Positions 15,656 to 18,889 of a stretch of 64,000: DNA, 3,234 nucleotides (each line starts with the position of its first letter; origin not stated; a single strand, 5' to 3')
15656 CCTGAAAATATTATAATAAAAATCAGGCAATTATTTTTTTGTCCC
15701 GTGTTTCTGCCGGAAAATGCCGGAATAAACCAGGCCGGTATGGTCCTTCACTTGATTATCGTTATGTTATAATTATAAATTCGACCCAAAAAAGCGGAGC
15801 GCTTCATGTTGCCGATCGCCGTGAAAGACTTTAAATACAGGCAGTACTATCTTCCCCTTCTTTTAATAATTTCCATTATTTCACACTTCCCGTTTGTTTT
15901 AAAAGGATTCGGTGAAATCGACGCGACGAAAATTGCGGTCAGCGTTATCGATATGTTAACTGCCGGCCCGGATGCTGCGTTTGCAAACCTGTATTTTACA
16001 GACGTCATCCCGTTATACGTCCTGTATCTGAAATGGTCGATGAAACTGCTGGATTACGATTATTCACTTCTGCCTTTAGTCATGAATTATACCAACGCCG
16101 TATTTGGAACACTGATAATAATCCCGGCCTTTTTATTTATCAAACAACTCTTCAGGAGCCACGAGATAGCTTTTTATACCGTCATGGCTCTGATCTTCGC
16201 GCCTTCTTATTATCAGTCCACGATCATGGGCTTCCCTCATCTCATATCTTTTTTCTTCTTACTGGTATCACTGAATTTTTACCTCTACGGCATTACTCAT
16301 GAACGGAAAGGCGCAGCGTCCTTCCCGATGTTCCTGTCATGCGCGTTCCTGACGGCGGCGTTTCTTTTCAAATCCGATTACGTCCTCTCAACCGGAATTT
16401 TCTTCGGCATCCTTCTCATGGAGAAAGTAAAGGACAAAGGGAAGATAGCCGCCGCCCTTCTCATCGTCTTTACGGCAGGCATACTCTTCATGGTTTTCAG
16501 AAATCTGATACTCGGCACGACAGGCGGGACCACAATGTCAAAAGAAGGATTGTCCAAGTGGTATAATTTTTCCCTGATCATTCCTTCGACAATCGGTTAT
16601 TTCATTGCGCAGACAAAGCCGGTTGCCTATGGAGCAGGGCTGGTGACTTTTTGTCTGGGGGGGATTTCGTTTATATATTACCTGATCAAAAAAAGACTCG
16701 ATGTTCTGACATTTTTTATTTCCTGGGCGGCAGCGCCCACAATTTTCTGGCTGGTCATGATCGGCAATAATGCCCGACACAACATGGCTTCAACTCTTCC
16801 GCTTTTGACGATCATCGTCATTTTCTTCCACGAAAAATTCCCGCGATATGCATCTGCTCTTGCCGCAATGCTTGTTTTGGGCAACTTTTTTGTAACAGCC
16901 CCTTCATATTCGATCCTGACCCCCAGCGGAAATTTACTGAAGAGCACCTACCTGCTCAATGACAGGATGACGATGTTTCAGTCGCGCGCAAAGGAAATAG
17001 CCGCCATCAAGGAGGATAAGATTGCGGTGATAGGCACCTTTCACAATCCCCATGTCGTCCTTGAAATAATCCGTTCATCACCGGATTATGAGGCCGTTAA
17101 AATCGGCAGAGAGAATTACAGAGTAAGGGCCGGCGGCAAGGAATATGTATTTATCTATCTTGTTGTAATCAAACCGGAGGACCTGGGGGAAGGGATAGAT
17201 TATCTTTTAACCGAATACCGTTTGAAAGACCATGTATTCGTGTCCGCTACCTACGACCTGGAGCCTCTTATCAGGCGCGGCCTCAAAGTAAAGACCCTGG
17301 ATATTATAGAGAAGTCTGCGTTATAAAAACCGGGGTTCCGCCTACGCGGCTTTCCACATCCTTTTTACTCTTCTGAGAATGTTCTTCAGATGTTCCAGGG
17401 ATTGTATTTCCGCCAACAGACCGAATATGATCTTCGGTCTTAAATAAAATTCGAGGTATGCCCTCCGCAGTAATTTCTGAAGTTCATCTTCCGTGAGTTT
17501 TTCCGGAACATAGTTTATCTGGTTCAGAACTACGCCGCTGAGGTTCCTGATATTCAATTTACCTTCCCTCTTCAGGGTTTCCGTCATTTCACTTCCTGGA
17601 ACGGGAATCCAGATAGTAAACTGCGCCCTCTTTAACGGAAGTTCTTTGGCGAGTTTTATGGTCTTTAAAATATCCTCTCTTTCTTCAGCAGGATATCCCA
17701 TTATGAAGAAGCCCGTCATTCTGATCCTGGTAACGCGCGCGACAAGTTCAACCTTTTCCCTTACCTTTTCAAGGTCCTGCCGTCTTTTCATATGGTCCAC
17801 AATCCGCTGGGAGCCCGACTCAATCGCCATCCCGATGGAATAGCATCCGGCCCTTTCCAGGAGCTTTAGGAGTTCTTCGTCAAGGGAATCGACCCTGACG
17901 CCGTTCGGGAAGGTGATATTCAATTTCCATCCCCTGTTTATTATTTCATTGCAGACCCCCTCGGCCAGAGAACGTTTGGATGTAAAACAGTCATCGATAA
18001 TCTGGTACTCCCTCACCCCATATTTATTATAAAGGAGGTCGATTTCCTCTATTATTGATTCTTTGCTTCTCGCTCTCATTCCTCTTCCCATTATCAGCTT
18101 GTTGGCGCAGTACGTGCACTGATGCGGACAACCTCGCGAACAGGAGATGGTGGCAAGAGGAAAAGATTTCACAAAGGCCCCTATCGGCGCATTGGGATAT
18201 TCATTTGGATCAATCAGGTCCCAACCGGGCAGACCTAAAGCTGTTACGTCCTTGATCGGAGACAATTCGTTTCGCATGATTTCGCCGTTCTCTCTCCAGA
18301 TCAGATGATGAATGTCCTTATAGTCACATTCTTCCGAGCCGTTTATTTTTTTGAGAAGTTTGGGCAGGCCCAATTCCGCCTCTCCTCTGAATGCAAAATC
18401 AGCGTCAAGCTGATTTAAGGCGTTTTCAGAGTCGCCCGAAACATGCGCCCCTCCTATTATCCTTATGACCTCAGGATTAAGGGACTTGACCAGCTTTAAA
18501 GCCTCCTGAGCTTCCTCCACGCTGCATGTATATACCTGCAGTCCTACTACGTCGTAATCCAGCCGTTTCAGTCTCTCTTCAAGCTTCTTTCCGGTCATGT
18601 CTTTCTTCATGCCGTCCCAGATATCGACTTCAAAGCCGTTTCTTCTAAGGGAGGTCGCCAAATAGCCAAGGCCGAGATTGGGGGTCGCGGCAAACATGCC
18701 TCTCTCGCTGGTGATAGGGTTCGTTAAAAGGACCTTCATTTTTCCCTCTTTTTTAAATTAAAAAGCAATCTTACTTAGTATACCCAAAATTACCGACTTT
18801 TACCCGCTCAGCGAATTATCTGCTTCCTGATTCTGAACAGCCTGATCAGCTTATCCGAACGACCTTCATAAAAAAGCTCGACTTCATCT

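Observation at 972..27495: Unusual concentration of GT-C-like polytopic membrane proteins with polyprenyl-P-sugar synthase-type GT2s and a flippase-like protein: a periplasmic-face glycosylation module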

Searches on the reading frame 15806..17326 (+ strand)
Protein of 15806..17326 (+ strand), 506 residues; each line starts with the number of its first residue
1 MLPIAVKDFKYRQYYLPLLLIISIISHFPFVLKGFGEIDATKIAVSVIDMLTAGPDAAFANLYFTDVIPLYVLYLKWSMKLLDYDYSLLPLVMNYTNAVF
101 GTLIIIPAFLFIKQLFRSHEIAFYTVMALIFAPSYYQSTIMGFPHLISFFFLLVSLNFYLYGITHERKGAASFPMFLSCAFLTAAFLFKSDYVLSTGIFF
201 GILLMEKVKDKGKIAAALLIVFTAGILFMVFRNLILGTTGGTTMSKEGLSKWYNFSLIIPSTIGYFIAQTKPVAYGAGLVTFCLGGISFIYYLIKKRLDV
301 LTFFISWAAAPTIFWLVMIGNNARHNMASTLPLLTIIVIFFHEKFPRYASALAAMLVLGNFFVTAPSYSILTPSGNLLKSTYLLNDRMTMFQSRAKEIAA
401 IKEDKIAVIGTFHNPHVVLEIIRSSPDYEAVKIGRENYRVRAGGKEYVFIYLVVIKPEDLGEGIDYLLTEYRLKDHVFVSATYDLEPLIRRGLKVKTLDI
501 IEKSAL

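Call 4: search_protein_families(library=pfam, proteins=[window:15806-17326:+], max_evalue=0.01)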
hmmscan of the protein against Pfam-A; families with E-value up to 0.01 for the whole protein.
window:15806-17326:+ (506 aa): 0 families

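Call 5: search_protein_families(library=ncbifam, proteins=[window:15806-17326:+], max_evalue=0.01)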
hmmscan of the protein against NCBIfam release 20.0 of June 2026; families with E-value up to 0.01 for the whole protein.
window:15806-17326:+ (506 aa): 0 families

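Call 14: search_solved_structures(query=window:15806-17326:+, max_evalue=10)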
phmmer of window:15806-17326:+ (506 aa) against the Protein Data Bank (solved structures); distinct sequences matched with E-value up to 10: 5.
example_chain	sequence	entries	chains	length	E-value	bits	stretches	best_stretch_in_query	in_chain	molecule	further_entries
3b8v_A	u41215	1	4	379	2.6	10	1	371-445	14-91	Alanine racemase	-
2rjg_A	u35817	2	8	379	2.6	10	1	371-445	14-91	Alanine racemase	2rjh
3b8t_A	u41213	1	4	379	2.6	10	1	371-445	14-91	Alanine racemase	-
3b8u_A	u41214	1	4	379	2.6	10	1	371-445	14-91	Alanine racemase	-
3b8w_A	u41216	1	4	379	2.6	10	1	371-445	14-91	Alanine racemase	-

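Call 16: find_homologous_proteins(query=window:15806-17326:+, max_evalue=0.001)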
Query window:15806-17326:+ (506 aa): 132 proteins with E <= 0.001 among 8000 candidates; the best 120 are listed.
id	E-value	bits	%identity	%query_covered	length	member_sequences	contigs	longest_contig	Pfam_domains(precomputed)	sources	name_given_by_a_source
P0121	0.0e+0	1105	100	100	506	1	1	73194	-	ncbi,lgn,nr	ncbi:MAG: hypothetical protein HZA16_04055 [Nitrospirae bacterium]|nr:hypothetical protein [Nitrospi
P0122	5.9e-241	819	73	98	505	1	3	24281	-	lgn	-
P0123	5.7e-236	802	71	96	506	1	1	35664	-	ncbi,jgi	jgi:hypothetical protein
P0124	1.8e-235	801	71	99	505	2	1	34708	-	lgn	-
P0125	2.1e-235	800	73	98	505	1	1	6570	PF13231.13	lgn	-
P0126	3.6e-235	799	71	95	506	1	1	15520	-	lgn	-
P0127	2.6e-232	790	69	100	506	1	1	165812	-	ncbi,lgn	-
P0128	5.8e-232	789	71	98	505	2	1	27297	PF13231.13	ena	-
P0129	1.8e-228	777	69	98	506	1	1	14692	-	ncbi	-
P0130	2.9e-228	777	70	100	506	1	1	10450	-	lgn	-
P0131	9.3e-228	775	69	98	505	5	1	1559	-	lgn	-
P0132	1.3e-227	775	70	98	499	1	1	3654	-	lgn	-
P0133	9.9e-227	772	70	98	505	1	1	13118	-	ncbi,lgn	-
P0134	1.1e-226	772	68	98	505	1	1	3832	-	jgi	-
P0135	1.6e-225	768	69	96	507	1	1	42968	PF02366.25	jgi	jgi:hypothetical protein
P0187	2.1e-201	688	62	100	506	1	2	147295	-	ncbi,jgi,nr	ncbi:MAG: hypothetical protein C4526_02305 [Nitrospiraceae bacterium]|nr:MAG: hypothetical protein C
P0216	6.9e-175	601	56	94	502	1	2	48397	-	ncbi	ncbi:MAG: hypothetical protein QXP41_02015 [Candidatus Nitrosocaldus sp.]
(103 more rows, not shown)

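Call 22: search_protein_families(library=pfam, alignment_id=A2, max_evalue=0.01)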
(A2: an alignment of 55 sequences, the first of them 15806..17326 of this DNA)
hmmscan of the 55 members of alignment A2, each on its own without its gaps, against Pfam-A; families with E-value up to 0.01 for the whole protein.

A. member 1, window:15806-17326:+ (506 aa): 0 families

B. families by the number of members that match (of 55 scanned): 4 families
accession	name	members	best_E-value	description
PF13231.12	PMT_2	22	1.3e-08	Dolichyl-phosphate-mannose-protein mannosyltransferase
PF09852.15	DUF2079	3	4.8e-07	Predicted membrane protein (DUF2079)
PF02516.20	STT3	3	1.3e-06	Oligosaccharyl transferase STT3, N-terminal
PF02366.24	PMT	2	1.8e-05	Dolichyl-phosphate-mannose-protein mannosyltransferase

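Call 25: find_encoding_contigs(protein=P0187, flank=10000, max_places=1)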
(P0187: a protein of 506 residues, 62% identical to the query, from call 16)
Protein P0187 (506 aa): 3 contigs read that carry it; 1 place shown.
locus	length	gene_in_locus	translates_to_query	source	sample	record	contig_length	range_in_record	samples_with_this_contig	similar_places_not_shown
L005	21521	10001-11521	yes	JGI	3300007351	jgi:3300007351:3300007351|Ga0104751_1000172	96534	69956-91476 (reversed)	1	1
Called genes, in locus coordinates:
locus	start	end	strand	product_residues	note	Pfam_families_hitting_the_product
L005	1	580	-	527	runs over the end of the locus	-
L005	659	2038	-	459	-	PF02310:B12-binding, PF04055:Radical_SAM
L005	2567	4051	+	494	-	PF01041:DegT_DnrJ_EryC1, PF01212:Beta_elim_lyase (weak)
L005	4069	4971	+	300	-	PF01073:3Beta_HSD (faint), PF01370:Epimerase, PF02719:Polysacc_synt_2 (faint), PF04321:RmlD_sub_bind, PF07993:NAD_binding_4 (weak), PF16363:GDP_Man_Dehyd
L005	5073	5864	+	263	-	PF00483:NTP_transferase, PF12804:NTP_transf_3 (weak)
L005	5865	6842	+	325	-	PF01073:3Beta_HSD, PF01370:Epimerase, PF02719:Polysacc_synt_2, PF04321:RmlD_sub_bind, PF05368:NmrA (weak), PF16363:GDP_Man_Dehyd, PF07993:NAD_binding_4, PF13460:NAD_binding_10, +1 more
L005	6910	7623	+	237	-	PF00535:Glycos_transf_2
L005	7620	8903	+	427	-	PF01593:Amino_oxidase, PF13450:NAD_binding_8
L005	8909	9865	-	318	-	PF03706:LPG_synthase_TM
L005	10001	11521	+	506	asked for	-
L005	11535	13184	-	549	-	PF02516:STT3 (weak), PF13231:PMT_2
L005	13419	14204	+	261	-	PF13847:Methyltransf_31 (weak), PF08241:Methyltransf_11, PF13649:Methyltransf_25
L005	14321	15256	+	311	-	PF02493:MORN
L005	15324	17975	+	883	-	PF00754:F5_F8_type_C, PF22633:F5_F8_type_C_2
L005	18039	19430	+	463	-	-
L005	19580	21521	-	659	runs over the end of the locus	PF00884:Sulfatase, PF01663:Phosphodiest (faint), PF16347:SGSH_C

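Call 26: find_encoding_contigs(protein=P0216, flank=10000, max_places=1)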
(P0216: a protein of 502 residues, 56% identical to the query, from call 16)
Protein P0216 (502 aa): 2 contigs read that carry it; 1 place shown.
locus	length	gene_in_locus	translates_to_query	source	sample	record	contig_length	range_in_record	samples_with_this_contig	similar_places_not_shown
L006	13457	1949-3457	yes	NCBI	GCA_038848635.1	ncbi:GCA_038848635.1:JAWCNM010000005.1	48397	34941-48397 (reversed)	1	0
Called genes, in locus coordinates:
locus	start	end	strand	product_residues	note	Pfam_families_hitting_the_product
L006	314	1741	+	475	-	PF02310:B12-binding, PF04055:Radical_SAM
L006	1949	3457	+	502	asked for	-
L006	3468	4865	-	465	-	PF02310:B12-binding, PF04055:Radical_SAM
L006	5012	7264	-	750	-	PF07690:MFS_1, PF01564:Spermine_synth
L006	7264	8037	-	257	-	PF00535:Glycos_transf_2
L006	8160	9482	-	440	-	PF02826:2-Hacid_dh_C (faint), PF03446:NAD_binding_2 (faint), PF03721:UDPG_MGDP_dh_N, PF00984:UDPG_MGDP_dh, PF03720:UDPG_MGDP_dh_C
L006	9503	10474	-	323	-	PF01370:Epimerase, PF04321:RmlD_sub_bind, PF16363:GDP_Man_Dehyd, PF07993:NAD_binding_4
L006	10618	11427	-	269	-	PF13489:Methyltransf_23, PF08241:Methyltransf_11, PF08242:Methyltransf_12, PF13649:Methyltransf_25, PF13847:Methyltransf_31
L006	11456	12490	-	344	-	PF13480:Acetyltransf_6 (faint)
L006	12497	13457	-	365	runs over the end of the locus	PF01041:DegT_DnrJ_EryC1, PF00155:Aminotran_1_2 (weak), PF01053:Cys_Met_Meta_PP (weak), PF01212:Beta_elim_lyase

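Call 28: predict_structure(alignment_id=A2)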
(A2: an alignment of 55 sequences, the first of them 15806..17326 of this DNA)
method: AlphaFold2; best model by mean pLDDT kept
length: 506 residues; sequences in the alignment: 55
mean_pLDDT: 88.6   pTM: 0.90
mean pLDDT of the five models: 88.6, 86.2, 86.3, 85.5, 83.4
residues with pLDDT >= 90: 302; 70-90: 173; 50-70: 22; < 50: 9
segments of 3 or more residues with pLDDT < 50: 1-9
pLDDT, mean of each block of 10 residues (from residue 1): 39 89 93 86 93 86 84 95 93 95 98 94 96 91 92 98 78 92 96 94 93 91 95 78 65 71 83 92 96 96 96 84 87 97 90 88 83 87 90 94 95 91 90 88 95 82 87 94 90 91 77
secondary structure, 60 per line:
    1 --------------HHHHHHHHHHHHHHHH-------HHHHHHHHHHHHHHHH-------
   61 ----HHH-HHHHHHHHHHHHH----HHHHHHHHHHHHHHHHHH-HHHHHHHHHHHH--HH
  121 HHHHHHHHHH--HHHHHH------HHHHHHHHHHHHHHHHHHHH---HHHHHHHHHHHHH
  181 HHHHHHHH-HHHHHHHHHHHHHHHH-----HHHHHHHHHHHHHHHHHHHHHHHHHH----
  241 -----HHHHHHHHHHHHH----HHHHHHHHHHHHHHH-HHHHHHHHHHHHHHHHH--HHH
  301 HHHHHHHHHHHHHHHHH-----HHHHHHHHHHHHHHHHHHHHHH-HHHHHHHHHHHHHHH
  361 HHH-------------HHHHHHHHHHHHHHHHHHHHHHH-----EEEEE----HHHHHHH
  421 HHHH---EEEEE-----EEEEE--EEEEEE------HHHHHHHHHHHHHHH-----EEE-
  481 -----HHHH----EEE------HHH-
elements in order: H15-30 H38-53 H69-81 H86-103 H105-116 H119-130 H133-138 H145-164 H168-188 H190-205 H211-236 H246-258 H263-277 H279-295 H298-317 H323-344 H346-363 H377-399 E405-409 H414-424 E428-432 E438-442 E445-450 H457-471 E477-479 H486-489 E494-496

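Call 32: fold_search(model_id=the predicted structure, library=pdb)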
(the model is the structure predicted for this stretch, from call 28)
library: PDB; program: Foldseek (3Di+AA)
matches with E <= 10: 527; with E <= 0.001: 25
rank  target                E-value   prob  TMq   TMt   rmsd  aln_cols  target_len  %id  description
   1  3waj                  8.1e-07  1.00  0.45  0.30  13.9       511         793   12  Crystal structure of the Archaeoglobus fulgidus oligosaccharyltransferase (O29867_ARCFU) complex with Zn and sulfate (released 2013-10-30)
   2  3wak                  9.3e-07  1.00  0.51  0.32  12.2       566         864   12  Crystal structure of the Archaeoglobus fulgidus oligosaccharyltransferase (O29867_ARCFU) in the apo form (released 2013-10-30)
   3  5gmy_A                2.1e-06  1.00  0.47  0.30  13.0       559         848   11  Crystal structure of the Archaeoglobus fulgidus oligosaccharyltransferase (O29867_ARCFU) tethered with an acceptor pep (released 2017-02-01)
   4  8age_A                2.7e-06  1.00  0.46  0.38  11.8       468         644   12  Structure of yeast oligosaccharylransferase complex with acceptor peptide bound (released 2022-12-07)
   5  7e9s_A                4.2e-06  1.00  0.46  0.29  13.4       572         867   12  Archaeal oligosaccharyltransferase AglB from Archaeoglobus fulgidus in complex with an inhibitory peptide and a dolich (released 2021-09-08)
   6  7oci_F                5.4e-06  1.00  0.46  0.38  11.4       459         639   13  Cryo-EM structure of yeast Ost6p containing oligosaccharyltransferase complex (released 2022-02-16)
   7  8b6l_I                6.2e-06  1.00  0.49  0.38   8.2       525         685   11  Subtomogram average of the human Sec61-TRAP-OSTA-translocon (released 2022-12-07)
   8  8agb_A                6.7e-06  1.00  0.48  0.39  11.2       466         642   13  Structure of yeast oligosaccharylransferase complex with lipid-linked oligosaccharide bound (released 2022-12-07)
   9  5ogl_A                1.5e-05  1.00  0.46  0.35   8.7       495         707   14  Structure of bacterial oligosaccharyltransferase PglB in complex with an acceptor peptide and an lipid-linked oligosac (released 2017-10-25)
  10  6ezn_F                1.6e-05  1.00  0.45  0.37  12.8       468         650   12  Cryo-EM structure of the yeast oligosaccharyltransferase (OST) complex (released 2018-01-17)
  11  8agc_A                1.7e-05  1.00  0.50  0.38   9.6       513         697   11  Structure of yeast oligosaccharylransferase complex with lipid-linked oligosaccharide and non-acceptor peptide bound (released 2022-12-07)
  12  9n9j_I                2.3e-05  1.00  0.49  0.37   7.8       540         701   11  Structure of a GRP94 folding intermediate engaged with a CCDC134- and FKBP11-bound secretory translocon (released 2025-11-19)
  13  6gxc_A                3.0e-05  1.00  0.45  0.35   8.8       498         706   15  Bacterial oligosaccharyltransferase PglB in complex with an inhibitory peptide and a reactive lipid-linked oligosaccha (released 2018-11-14)
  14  6ftg_5                3.2e-05  1.00  0.49  0.41  12.2       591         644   11  Subtomogram average of OST-containing ribosome-translocon complexes from canine rough microsomal membranes (released 2018-03-21)
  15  8pn9_A                3.5e-05  1.00  0.48  0.38   8.0       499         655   12  Structure of human oligosaccharyltransferase OST-A complex bound to NGI-1 (released 2024-05-08)
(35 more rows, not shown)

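Call 58: find_related_loci(query=A2, collection=metagenome_contigs, flank=10000)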
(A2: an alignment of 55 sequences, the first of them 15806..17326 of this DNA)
Query A2 (506 aa) in metagenome_contigs; peptide patterns used: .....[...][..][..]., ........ (x = any residue, [..] = any of these).
149 stretches matched a pattern; 29 encode a relative of the query (tblastn E <= 1e-3); 29 distinct loci.
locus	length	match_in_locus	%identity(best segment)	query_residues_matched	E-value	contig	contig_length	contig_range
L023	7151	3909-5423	67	1-505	0e+0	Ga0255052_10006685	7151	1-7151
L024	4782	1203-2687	67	12-506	0e+0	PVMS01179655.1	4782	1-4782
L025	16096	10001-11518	66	1-506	0e+0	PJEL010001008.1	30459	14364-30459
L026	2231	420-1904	66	12-506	0e+0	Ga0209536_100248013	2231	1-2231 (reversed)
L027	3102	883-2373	63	10-506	0e+0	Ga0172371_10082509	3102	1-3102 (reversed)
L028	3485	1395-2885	60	6-502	0e+0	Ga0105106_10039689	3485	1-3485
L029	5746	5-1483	56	12-504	0e+0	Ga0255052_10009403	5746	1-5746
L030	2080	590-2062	58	13-502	0e+0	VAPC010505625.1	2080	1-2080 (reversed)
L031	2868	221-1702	56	12-504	0e+0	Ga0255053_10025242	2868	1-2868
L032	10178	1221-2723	60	7-506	0e+0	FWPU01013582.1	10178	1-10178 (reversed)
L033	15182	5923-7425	60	7-506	0e+0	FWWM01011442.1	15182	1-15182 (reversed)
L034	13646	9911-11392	57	13-506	0e+0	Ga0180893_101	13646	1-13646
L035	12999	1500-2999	62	7-506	0e+0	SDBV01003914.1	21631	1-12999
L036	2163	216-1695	68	1-506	0e+0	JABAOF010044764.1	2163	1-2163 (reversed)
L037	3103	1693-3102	58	27-496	0e+0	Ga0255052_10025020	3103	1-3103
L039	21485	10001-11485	64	14-506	0e+0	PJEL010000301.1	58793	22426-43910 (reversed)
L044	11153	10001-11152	61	26-406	3e-152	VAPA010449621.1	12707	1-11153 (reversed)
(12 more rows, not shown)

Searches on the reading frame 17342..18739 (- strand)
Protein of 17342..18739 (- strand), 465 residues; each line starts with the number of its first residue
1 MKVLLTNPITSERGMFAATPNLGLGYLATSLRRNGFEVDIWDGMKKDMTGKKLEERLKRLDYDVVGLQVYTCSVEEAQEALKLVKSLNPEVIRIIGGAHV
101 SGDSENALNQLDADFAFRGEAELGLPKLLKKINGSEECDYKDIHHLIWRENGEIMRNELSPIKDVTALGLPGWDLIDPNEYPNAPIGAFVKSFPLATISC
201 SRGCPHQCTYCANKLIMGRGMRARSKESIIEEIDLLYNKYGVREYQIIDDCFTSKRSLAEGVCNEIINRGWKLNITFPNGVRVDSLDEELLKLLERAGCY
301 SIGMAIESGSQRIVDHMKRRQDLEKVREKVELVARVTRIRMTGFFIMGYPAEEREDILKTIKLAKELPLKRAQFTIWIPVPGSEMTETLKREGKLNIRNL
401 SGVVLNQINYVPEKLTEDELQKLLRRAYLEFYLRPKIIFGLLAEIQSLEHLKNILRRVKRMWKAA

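Call 4: search_protein_families(library=pfam, proteins=[window:17342-18739:-], max_evalue=0.01)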
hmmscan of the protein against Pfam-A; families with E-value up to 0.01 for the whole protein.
window:17342-18739:- (465 aa): 2 families
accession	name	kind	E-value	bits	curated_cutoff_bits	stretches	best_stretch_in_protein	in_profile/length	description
PF04055.27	Radical_SAM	-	1.5e-21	77.7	29.5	1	198-364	1-166/166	Radical SAM superfamily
PF02310.24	B12-binding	-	4e-20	72.3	32.1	1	19-128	12-120/121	B12 binding domain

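Call 5: search_protein_families(library=ncbifam, proteins=[window:17342-18739:-], max_evalue=0.01)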
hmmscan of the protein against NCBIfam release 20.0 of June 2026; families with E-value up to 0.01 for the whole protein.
window:17342-18739:- (465 aa): 35 families (the best 25 are shown)
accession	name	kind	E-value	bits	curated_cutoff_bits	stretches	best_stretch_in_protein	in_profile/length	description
TIGR02026.1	BchE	equivalog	5.9e-48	164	481.35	1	18-442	19-437/497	magnesium-protoporphyrin IX monomethyl ester anaerobic oxidative cyclase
TIGR03471.1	HpnJ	equivalog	8.3e-46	156.8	577.6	1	60-458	67-460/472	hopanoid biosynthesis associated radical SAM protein HpnJ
NF050148.1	rSAM_ApyD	equivalog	2.7e-45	154.9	750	1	8-387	12-391/645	RiPP biosynthesis radical SAM protein ApyD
NF038361.1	rSAM_Sden_1168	equivalog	1.6e-43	149.2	575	1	18-394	82-478/560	Sden_1168 family B12-binding radical SAM P-methyltransferase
TIGR04014.1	B12_SAM_MJ_0865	equivalog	7e-37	127.2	360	1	53-391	30-360/434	methyl-coenzyme M reductase glutamine C-methyltransferase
TIGR04072.2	rSAM_ladder_B12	equivalog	2.6e-36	125.2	360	2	186-429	171-409/443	lipid biosynthesis B12-binding/radical SAM protein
TIGR04013.1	B12_SAM_MJ_1487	hypoth_equivalog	8.3e-34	117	251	1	49-389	31-357/382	TIGR04013 family B12-binding domain/radical SAM domain-containing protein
TIGR04385.1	B12_rSAM_cofa1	equivalog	2.3e-32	112.8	450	1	19-365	18-362/438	B12 lower ligand biosynthesis radical SAM protein BzaD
TIGR04479.1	bcpD_PhpK_rSAM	subfamily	4.3e-28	97.9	600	1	19-366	70-408/504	PhpK family radical SAM P-methyltransferase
TIGR04295.1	B12_rSAM_oligo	hypoth_equivalog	5.6e-27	94.5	400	1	22-321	26-316/422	TIGR04295 family B12-binding domain-containing radical SAM protein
NF033070.1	rSAM_AprD4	equivalog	3.9e-25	88.7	500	1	162-396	167-397/456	AprD4 family radical SAM diol-dehydratase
TIGR03975.1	rSAM_ocin_1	subfamily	2.9e-22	78.9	281.85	1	54-361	121-424/606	RiPP maturation radical SAM C-methyltransferase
NF040542.1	rSAM_RCCLKC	equivalog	3e-20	72.8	450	1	28-362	20-345/423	arsinothricin biosynthesis radical SAM protein ArsL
TIGR04367.1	HpnR_B12_rSAM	equivalog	4.3e-20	71.7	650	1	15-391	16-375/490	hopanoid C-3 methylase HpnR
NF045585.1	rSAM_slr0320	equivalog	6.5e-19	67.8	775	1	196-331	236-372/511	photosystem II high light acclimation radical SAM protein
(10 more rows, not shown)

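Call 61: search_solved_structures(query=window:17342-18739:-, max_evalue=0.001)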
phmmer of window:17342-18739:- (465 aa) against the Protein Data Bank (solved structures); distinct sequences matched with E-value up to 0.001: 7.
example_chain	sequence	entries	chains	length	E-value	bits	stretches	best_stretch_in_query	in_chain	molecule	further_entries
9ccb_A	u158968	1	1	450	1.2e-23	86.7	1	64-390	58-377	Radical SAM core domain-containing protein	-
6fd2_B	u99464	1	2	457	2.4e-18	69.2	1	162-393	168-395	Putative apramycin biosynthetic oxidoreductase 4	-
7mjv_A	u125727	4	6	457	7.5e-08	34.6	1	198-404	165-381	tRNA-2-methylthio-N(6)-dimethylallyladenosine synthase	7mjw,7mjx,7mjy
7mjz_A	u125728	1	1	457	7.6e-08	34.6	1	198-404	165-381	tRNA-2-methylthio-N(6)-dimethylallyladenosine synthase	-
2qgq_A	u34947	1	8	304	8.4e-06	27.8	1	194-371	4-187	Protein TM_1862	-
4jc0_A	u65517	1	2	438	1.2e-05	27.4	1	192-370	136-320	Ribosomal protein S12 methylthiotransferase RimO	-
9n1b_A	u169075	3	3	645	1.6e-05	26.9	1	48-212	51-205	Radical SAM protein | Radical SAM enzyme CysS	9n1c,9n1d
